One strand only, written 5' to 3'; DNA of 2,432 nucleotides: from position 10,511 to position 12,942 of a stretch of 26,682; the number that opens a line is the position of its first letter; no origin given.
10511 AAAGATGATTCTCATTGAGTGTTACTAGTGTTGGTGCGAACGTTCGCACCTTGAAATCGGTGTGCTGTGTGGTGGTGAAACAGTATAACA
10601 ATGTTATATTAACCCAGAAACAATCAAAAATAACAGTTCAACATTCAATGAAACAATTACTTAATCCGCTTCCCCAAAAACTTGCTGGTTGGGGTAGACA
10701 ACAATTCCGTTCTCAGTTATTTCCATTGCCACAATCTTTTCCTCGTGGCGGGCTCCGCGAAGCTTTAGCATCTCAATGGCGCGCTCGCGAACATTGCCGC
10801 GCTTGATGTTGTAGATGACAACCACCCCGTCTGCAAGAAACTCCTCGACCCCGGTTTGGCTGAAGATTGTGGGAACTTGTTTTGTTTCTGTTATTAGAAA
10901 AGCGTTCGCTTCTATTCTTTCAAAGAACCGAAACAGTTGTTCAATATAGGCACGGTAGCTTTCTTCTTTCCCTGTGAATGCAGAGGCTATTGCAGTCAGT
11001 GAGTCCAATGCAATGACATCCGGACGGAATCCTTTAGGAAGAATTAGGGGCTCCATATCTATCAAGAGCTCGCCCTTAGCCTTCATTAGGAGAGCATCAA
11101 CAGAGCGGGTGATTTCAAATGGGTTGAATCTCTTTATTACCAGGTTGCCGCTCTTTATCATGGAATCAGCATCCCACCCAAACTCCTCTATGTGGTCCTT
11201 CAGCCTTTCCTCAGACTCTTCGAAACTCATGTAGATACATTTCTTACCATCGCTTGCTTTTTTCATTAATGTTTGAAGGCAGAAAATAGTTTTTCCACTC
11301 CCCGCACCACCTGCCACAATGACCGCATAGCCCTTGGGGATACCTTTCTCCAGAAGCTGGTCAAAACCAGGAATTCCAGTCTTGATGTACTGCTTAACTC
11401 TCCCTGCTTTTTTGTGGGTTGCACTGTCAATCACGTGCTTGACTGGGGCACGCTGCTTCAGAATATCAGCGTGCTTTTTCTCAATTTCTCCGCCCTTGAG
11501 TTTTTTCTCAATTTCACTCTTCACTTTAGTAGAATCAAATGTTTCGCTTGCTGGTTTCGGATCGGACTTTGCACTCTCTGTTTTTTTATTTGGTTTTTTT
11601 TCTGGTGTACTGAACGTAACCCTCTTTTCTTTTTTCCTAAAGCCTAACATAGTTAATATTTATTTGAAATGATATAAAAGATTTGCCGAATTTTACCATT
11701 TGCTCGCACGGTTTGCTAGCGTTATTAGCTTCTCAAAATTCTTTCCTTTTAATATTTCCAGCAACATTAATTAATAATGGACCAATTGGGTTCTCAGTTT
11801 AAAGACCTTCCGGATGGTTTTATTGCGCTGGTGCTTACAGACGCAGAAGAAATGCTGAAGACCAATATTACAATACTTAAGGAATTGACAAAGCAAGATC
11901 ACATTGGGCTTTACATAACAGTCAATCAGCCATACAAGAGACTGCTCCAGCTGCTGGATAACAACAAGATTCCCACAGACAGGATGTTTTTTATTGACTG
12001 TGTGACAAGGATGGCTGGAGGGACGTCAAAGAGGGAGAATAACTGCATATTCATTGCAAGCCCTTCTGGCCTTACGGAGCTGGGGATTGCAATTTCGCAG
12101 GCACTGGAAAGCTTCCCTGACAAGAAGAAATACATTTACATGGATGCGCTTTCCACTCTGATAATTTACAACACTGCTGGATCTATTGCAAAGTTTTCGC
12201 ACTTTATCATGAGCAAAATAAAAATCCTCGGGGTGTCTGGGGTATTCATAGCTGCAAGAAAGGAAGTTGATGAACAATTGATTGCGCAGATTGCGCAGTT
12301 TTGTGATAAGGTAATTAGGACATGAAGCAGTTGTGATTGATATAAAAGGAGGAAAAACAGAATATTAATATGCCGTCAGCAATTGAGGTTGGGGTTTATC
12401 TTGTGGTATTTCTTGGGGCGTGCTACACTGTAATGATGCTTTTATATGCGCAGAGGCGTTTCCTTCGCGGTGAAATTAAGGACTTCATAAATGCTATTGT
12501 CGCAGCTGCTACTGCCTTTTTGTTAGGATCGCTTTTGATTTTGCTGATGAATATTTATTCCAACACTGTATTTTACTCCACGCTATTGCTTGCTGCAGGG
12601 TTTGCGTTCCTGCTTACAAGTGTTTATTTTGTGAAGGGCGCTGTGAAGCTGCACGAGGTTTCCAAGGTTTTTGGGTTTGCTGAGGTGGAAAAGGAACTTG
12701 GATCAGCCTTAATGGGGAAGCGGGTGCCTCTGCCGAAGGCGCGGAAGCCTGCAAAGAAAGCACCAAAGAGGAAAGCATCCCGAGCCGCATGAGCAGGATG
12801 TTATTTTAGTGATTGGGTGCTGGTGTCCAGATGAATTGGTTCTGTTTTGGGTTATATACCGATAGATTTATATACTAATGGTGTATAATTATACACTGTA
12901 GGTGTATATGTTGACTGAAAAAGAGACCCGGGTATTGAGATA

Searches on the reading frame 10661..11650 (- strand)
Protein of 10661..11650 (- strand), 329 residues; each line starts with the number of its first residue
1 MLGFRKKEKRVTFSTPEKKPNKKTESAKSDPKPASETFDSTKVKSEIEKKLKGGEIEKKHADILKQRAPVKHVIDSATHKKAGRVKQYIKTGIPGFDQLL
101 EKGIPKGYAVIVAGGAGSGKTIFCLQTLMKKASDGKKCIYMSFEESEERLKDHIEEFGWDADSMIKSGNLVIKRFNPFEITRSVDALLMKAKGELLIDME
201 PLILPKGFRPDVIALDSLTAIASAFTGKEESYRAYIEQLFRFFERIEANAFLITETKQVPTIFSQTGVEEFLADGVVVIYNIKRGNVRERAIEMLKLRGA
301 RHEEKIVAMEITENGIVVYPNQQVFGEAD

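Call 7: search_protein_families(library=pfam, proteins=[window:10661-11650:-], max_evalue=0.01)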
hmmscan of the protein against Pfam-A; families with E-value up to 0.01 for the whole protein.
window:10661-11650:- (329 aa): 8 families
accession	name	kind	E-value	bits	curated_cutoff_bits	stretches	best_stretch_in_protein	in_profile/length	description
PF06745.19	ATPase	-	5.2e-51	173.7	26.6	1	89-322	1-230/231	KaiC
PF07088.17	GvpD_P-loop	-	2e-08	34.8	24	1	107-296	10-187/189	GvpD gas vesicle protein, P-loop domain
PF13481.12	AAA_25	-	8.4e-06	26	27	1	91-246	17-176/195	AAA domain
PF03796.21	DnaB_C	-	8e-05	22.6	27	1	89-155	2-68/255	DnaB-like helicase C terminal domain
PF20720.3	nSTAND3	-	0.0053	16.9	27.2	0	109-151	19-62/155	Novel STAND NTPase 3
PF13173.12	AAA_14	-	0.0056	17.1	27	0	109-152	4-46/129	AAA domain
PF00154.27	RecA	-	0.0083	16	27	0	88-148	32-93/262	recA bacterial DNA recombination protein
PF25199.1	nSTAND_NTPase5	-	0.0093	16.2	34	0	106-147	40-82/145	Novel STAND NTPase 5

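Call 55: search_protein_families(library=pfam, proteins=[window:10661-11650:-], max_evalue=0.05)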
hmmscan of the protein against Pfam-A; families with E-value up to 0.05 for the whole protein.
window:10661-11650:- (329 aa): 15 families
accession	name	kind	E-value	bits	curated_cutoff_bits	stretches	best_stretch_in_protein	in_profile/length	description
PF06745.19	ATPase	-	5.2e-51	173.7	26.6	1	89-322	1-230/231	KaiC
PF07088.17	GvpD_P-loop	-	2e-08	34.8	24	1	107-296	10-187/189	GvpD gas vesicle protein, P-loop domain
PF13481.12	AAA_25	-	8.4e-06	26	27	1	91-246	17-176/195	AAA domain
PF03796.21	DnaB_C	-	8e-05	22.6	27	1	89-155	2-68/255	DnaB-like helicase C terminal domain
PF20720.3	nSTAND3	-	0.0053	16.9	27.2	1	109-151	19-62/155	Novel STAND NTPase 3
PF13173.12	AAA_14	-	0.0056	17.1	27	1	109-152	4-46/129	AAA domain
PF00154.27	RecA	-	0.0083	16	27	1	88-148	32-93/262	recA bacterial DNA recombination protein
PF25199.1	nSTAND_NTPase5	-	0.0093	16.2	34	1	106-147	40-82/145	Novel STAND NTPase 5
PF00006.31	ATP-synt_ab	-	0.011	15.9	29.5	1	104-159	11-65/213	ATP synthase alpha/beta family, nucleotide-binding domain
PF12775.13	AAA_7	-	0.018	15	25.8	1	98-146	24-74/181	P-loop containing dynein motor region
PF05729.18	NACHT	-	0.022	15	26.7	1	110-136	3-28/167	NACHT domain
PF08903.17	DUF1846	-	0.027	13.7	27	1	108-144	168-204/333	Domain of unknown function DUF1846, N-terminal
PF00270.35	DEAD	-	0.034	14.3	26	0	106-142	13-52/167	DEAD/DEAH box helicase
PF09848.15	SLFN-g3_helicase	-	0.042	13.6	24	0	109-142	3-38/354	Schlafen group 3, DNA/RNA helicase domain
PF04665.18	Pox_A32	-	0.047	13.6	22.8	0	107-141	13-46/242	Poxvirus A32 protein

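Call 90: search_protein_families(library=ncbifam, proteins=[window:10661-11650:-], max_evalue=0.01)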
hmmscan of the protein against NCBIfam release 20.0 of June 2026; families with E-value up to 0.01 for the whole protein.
window:10661-11650:- (329 aa): 24 families
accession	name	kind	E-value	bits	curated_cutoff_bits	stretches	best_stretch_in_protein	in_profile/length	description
NF006799.0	PRK09302.1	equivalog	2.1e-39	135.5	408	1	87-320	11-240/515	circadian clock protein KaiC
TIGR03880.1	KaiC_arch_3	hypoth_equivalog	8.8e-32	110.4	249.45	1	92-325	1-224/224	KaiC domain-containing protein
TIGR02655.1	circ_KaiC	equivalog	2.4e-29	102.3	546.25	1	89-321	3-231/484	circadian clock protein KaiC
TIGR03877.1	thermo_KaiC_1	hypoth_equivalog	7.5e-27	94.3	307.25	1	88-323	3-237/238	KaiC domain-containing protein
TIGR03881.1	KaiC_arch_4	hypoth_equivalog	6e-22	78.5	247.8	1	89-318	3-228/231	KaiC domain-containing protein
NF004723.0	PRK06067.1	subfamily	2.7e-11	43.5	194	1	81-318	8-235/243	flagellar accessory protein FlaH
NF052589.1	ArlH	equivalog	8.3e-10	38.8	215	1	96-321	9-226/229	archaellum protein ArlH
TIGR00416.1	sms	equivalog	1.4e-07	30.6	403.05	1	86-158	73-145/454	DNA repair protein RadA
TIGR02237.1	recomb_radB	equivalog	3.2e-07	30.4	172.4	1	97-316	2-209/210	DNA repair and recombination protein RadB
TIGR03878.1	thermo_KaiC_2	hypoth_equivalog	5.5e-07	29.2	232.2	1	102-256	31-175/259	KaiC domain-containing protein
TIGR03600.1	phage_DnaB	exception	5.9e-07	28.8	498.65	1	52-181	140-265/421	phage replicative helicase, DnaB family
NF004629.0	PRK05973.1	equivalog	2.1e-06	27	156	1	103-165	60-122/237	DNA helicase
TIGR00665.1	DnaB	equivalog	2.6e-06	26.5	385.25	1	39-206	127-291/435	replicative DNA helicase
NF005523.0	PRK07165.1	equivalog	1.6e-05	23.8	414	1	80-151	120-189/509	ATP F0F1 synthase subunit alpha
NF006861.0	PRK09361.1-1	equivalog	3.7e-05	23.4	278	1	87-158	3-75/235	DNA repair and recombination protein RadB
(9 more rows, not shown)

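Call 91: search_solved_structures(query=window:10661-11650:-, max_evalue=0.00001)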
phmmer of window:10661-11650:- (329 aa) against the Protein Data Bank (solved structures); distinct sequences matched with E-value up to 0.00001: 47.
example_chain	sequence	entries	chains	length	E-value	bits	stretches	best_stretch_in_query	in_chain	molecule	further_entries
8zn5_B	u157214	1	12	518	1.6e-46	162.1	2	87-320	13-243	KaiC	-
8zn6_F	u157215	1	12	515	6.5e-41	143.7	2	86-320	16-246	KaiC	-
5jwq_A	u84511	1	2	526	2.4e-39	138.5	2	76-320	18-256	Circadian clock protein kinase KaiC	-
8jon_A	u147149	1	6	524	6.9e-39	137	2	76-320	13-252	Circadian clock oscillator protein KaiC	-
7dy1_A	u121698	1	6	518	9.2e-39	136.6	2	76-320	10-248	Circadian clock protein kinase KaiC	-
4o0m_A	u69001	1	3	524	9.8e-39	136.5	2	76-320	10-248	Circadian clock protein kinase KaiC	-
9ofh_A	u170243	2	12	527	7e-37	130.4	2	88-320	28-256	Circadian clock oscillator protein KaiC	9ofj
3s1a_A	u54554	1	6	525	7.7e-37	130.3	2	89-320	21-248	Circadian clock protein kinase kaiC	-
7x1z_A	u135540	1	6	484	7.8e-37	130.3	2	89-320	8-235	Circadian clock oscillator protein KaiC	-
7s65_A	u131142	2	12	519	1.1e-36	129.8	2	89-320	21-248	Circadian clock protein kinase KaiC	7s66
4ijm_A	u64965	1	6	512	1.8e-36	129.1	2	89-320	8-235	Circadian clock protein kinase KaiC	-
3k09_A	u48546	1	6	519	2.3e-36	128.8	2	89-320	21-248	Circadian clock protein kinase kaiC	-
7dyi_A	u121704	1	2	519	2.6e-36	128.6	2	89-320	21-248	Circadian clock protein kinase KaiC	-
7dyk_A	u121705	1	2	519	2.9e-36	128.4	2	89-320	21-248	Circadian clock protein kinase KaiC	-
3k0c_A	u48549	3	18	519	3.2e-36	128.2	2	89-320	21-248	Circadian clock protein kinase KaiC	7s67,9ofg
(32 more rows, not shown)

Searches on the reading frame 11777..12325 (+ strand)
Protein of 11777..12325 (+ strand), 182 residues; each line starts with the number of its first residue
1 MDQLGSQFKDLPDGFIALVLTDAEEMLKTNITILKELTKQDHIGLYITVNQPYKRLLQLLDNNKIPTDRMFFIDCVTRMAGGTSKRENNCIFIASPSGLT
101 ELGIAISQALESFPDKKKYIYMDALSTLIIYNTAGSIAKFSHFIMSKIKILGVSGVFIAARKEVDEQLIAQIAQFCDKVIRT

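Call 7: search_protein_families(library=pfam, proteins=[window:11777-12325:+], max_evalue=0.01)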
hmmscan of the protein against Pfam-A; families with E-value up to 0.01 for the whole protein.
window:11777-12325:+ (182 aa): 2 families
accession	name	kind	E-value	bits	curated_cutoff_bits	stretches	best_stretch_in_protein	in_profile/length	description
PF24336.1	DUF7504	-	5.8e-11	43.6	27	1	48-181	36-178/179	Family of unknown function (DUF7504)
PF05763.18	DUF835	-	0.0023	18.2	33.1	1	93-162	55-122/136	Protein of unknown function (DUF835)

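Call 90: search_protein_families(library=ncbifam, proteins=[window:11777-12325:+], max_evalue=0.01)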
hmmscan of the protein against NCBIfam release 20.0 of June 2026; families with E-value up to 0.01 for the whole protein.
window:11777-12325:+ (182 aa): 0 families

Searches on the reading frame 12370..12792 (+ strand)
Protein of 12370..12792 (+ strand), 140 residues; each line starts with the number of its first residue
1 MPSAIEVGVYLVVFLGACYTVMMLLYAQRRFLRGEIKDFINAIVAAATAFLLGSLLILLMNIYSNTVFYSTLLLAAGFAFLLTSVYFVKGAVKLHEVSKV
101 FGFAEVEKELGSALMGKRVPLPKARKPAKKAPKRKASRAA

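Call 7: search_protein_families(library=pfam, proteins=[window:12370-12792:+], max_evalue=0.01)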
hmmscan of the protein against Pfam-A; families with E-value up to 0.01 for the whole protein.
window:12370-12792:+ (140 aa): 1 family
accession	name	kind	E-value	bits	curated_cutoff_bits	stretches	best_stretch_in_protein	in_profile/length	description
PF06738.18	ThrE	-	0.0067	16.4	26.3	1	9-82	132-203/241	Putative threonine/serine exporter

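Call 55: search_protein_families(library=pfam, proteins=[window:12370-12792:+], max_evalue=0.05)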
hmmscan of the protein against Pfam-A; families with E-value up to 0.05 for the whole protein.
window:12370-12792:+ (140 aa): 4 families
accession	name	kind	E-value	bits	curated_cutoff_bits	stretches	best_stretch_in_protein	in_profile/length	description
PF06738.18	ThrE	-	0.0067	16.4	26.3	1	9-82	132-203/241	Putative threonine/serine exporter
PF23976.1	DUF7302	-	0.015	16.1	24.9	1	102-139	10-48/61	Family of unknown function (DUF7302)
PF11026.13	DUF2721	-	0.02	15.2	28.3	1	15-64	73-122/129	Protein of unknown function (DUF2721)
PF11241.13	DUF3043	-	0.026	15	25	1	29-130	61-166/171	Protein of unknown function (DUF3043)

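Call 90: search_protein_families(library=ncbifam, proteins=[window:12370-12792:+], max_evalue=0.01)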
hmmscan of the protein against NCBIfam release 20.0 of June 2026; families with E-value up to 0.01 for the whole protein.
window:12370-12792:+ (140 aa): 0 families
